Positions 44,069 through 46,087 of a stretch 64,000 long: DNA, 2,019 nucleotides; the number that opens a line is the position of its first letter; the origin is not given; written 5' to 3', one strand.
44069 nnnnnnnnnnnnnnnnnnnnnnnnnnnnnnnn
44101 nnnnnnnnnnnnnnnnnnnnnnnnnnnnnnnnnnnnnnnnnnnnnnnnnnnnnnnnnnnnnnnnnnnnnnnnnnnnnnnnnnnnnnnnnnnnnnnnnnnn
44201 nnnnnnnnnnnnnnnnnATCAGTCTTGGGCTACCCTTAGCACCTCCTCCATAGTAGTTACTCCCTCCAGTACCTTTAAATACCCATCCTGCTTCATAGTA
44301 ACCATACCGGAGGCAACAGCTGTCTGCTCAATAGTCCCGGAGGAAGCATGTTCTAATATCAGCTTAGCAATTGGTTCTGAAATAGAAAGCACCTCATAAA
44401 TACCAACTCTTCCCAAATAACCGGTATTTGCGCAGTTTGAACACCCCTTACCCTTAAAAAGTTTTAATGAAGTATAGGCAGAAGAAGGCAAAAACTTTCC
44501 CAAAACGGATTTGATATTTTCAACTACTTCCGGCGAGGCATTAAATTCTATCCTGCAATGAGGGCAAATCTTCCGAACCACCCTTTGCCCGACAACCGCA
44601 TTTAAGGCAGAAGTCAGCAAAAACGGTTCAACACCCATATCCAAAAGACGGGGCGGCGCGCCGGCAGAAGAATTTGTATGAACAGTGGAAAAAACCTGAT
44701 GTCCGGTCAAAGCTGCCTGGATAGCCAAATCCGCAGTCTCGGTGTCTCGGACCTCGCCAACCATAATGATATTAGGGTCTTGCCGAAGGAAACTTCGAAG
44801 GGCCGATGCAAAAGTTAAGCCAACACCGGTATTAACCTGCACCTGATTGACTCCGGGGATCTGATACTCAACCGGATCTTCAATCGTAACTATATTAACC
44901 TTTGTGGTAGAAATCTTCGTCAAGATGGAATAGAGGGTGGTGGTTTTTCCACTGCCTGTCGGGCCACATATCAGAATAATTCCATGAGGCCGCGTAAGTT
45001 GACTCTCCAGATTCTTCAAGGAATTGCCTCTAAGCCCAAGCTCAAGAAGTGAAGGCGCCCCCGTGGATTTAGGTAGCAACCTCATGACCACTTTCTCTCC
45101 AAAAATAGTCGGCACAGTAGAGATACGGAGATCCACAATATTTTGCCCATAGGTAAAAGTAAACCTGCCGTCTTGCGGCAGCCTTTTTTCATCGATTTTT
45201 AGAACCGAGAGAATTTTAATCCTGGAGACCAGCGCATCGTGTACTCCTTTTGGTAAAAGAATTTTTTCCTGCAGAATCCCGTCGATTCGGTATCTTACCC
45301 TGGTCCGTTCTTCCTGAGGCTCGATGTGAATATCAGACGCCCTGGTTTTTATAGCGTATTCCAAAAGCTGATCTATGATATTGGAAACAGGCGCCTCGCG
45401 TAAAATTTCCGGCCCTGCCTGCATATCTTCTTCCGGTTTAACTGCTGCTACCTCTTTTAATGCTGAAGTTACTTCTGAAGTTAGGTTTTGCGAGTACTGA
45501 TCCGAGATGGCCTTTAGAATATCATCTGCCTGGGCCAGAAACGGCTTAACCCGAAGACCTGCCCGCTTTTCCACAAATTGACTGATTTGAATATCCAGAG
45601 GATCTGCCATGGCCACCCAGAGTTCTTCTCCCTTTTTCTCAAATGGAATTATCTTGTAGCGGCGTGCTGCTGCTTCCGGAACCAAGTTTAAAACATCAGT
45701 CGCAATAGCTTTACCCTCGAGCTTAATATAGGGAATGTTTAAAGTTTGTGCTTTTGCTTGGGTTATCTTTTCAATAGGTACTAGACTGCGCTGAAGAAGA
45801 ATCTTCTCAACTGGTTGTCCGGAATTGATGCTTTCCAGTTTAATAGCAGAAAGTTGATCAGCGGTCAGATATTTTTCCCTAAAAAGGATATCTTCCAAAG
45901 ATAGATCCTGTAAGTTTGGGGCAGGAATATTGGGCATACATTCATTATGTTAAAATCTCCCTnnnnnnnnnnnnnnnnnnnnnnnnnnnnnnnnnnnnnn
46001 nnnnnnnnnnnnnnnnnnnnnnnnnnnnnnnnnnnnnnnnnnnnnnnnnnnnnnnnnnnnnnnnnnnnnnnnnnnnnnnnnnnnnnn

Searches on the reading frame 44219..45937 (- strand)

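Call 8: search_protein_families(library=pfam, proteins=[window:44219-45937:-], max_evalue=0.01)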
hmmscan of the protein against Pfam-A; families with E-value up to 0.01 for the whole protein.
window:44219-45937:- (572 aa): 13 families
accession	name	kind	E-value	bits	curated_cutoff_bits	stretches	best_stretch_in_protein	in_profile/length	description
PF00437.27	T2SSE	-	3.1e-131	437.8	24.9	1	181-568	5-370/370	Type II/IV secretion system protein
PF05157.20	MshEN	-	1.2e-18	67.3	23.1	1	66-150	1-86/90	MshEN domain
PF03215.21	Rad17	-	0.0001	22.8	23.8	1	315-348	42-74/186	Rad17 P-loop domain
PF20720.3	nSTAND3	-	0.00015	21.9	27.2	1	316-357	15-56/155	Novel STAND NTPase 3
PF13476.12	AAA_23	-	0.00038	21.6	27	1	317-338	18-39/201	AAA domain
PF13401.12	AAA_22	-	0.0007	20.4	27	1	317-355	4-42/130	AAA domain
PF25199.1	nSTAND_NTPase5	-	0.0018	18.6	34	1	308-353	30-77/145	Novel STAND NTPase 5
PF13173.12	AAA_14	-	0.0023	18.4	27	1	319-425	3-100/129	AAA domain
PF13191.12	AAA_16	-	0.0024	18.8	32.6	1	307-361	9-65/167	AAA ATPase domain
PF06414.18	Zeta_toxin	-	0.0037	17.2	22.3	1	315-403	14-111/199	Zeta toxin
PF00005.33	ABC_tran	-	0.0039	18.2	25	1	317-358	10-51/137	ABC transporter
PF12775.13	AAA_7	-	0.0057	16.6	25.8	0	314-352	29-67/181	P-loop containing dynein motor region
PF01637.24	ATPase_2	-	0.0085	16.4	33.2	0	303-366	4-68/225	ATPase domain predominantly from Archaea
